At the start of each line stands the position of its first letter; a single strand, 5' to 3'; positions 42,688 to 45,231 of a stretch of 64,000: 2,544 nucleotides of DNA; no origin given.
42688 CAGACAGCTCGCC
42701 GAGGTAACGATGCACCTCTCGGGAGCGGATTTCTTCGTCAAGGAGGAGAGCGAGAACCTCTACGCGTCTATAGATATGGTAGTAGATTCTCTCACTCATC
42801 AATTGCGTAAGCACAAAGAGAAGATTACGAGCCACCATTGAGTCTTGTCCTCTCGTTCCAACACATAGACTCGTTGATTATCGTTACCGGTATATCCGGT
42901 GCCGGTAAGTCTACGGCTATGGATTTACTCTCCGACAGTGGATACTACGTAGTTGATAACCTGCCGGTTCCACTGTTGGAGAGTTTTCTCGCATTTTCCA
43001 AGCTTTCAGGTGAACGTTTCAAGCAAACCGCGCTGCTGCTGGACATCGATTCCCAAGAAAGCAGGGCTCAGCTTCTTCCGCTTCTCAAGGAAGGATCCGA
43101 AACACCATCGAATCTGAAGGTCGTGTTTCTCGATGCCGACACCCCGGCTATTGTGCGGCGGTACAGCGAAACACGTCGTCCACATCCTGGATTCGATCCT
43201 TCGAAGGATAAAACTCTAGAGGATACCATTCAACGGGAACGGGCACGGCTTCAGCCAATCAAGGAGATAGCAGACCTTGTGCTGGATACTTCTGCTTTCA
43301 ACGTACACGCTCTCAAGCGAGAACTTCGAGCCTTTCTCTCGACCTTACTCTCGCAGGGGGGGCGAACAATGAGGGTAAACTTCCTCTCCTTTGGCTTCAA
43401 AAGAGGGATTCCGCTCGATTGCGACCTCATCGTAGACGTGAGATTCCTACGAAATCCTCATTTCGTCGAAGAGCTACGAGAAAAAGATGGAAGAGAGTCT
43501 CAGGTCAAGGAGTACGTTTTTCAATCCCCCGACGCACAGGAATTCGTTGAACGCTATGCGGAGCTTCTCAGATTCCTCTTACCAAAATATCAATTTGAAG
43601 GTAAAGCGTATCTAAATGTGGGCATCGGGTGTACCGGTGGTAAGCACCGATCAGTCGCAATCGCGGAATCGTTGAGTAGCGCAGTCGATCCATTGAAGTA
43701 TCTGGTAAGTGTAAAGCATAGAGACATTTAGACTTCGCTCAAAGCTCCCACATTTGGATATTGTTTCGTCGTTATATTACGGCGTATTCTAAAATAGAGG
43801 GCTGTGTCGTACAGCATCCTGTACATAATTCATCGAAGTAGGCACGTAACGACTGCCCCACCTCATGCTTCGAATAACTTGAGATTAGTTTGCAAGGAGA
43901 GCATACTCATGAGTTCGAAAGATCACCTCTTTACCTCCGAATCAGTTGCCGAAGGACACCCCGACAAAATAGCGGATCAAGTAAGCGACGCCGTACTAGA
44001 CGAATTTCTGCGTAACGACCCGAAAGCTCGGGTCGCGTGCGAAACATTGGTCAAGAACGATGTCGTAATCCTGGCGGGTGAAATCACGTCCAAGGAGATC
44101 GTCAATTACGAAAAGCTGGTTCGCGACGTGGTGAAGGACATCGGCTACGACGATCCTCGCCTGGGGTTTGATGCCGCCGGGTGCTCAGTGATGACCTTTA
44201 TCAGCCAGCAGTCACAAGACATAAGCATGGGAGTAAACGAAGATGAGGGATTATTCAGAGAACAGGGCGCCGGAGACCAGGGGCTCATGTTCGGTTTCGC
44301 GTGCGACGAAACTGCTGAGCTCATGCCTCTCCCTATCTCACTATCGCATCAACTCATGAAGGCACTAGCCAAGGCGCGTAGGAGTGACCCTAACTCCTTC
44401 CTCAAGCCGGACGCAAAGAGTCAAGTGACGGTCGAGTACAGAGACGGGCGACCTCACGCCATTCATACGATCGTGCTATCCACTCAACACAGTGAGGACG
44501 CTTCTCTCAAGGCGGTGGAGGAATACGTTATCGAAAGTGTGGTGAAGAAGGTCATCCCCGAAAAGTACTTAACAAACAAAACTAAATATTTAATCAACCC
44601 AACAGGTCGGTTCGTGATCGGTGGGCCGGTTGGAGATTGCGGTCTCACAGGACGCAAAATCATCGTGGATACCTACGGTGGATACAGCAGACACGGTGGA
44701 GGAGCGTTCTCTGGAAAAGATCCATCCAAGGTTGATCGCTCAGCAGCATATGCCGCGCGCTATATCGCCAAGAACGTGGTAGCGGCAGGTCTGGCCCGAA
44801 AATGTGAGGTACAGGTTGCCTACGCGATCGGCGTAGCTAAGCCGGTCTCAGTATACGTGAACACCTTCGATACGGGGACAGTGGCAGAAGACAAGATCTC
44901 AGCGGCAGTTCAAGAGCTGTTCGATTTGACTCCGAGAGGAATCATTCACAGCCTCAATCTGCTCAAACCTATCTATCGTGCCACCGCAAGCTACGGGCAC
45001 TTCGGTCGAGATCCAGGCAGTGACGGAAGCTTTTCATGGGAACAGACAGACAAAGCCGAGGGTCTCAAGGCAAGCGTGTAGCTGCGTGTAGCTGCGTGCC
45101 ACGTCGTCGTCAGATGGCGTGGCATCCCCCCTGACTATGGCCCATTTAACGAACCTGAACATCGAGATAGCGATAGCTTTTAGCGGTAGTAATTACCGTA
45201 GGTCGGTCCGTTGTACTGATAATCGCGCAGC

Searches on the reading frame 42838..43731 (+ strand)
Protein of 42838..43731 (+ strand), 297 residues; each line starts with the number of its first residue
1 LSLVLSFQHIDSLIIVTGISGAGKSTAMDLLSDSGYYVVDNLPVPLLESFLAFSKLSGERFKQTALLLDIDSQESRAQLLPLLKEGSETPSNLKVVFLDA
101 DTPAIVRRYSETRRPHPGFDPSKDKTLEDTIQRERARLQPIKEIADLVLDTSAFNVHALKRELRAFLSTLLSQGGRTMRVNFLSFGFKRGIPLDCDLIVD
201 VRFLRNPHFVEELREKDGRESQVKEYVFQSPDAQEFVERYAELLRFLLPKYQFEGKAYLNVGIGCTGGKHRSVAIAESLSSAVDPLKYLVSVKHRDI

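Call 67: search_protein_families(library=pfam, proteins=[window:42838-43731:+], max_evalue=0.001)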
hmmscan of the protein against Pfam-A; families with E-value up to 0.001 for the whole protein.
window:42838-43731:+ (297 aa): 2 families
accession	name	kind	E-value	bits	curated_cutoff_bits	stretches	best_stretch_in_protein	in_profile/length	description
PF22740.1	PapZ_C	-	5.8e-45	152.8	27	1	178-297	1-120/121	RapZ C-terminal domain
PF03668.21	RapZ-like_N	-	1.9e-41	141.9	25.4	1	13-168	3-155/158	RapZ-like N-terminal domain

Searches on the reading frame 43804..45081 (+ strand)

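Call 67: search_protein_families(library=pfam, proteins=[window:43804-45081:+], max_evalue=0.001)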
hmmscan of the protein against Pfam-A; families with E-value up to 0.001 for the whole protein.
window:43804-45081:+ (425 aa): 3 families
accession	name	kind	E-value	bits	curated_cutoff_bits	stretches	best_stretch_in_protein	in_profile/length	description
PF02773.21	S-AdoMet_synt_C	-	3.4e-68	228.3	25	1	272-414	1-138/138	S-adenosylmethionine synthetase, C-terminal domain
PF02772.21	S-AdoMet_synt_M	-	5.1e-48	162.6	29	1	153-270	1-120/120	S-adenosylmethionine synthetase, central domain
PF00438.25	S-AdoMet_synt_N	-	4.9e-41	139.7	33.1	1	41-137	2-98/99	S-adenosylmethionine synthetase, N-terminal domain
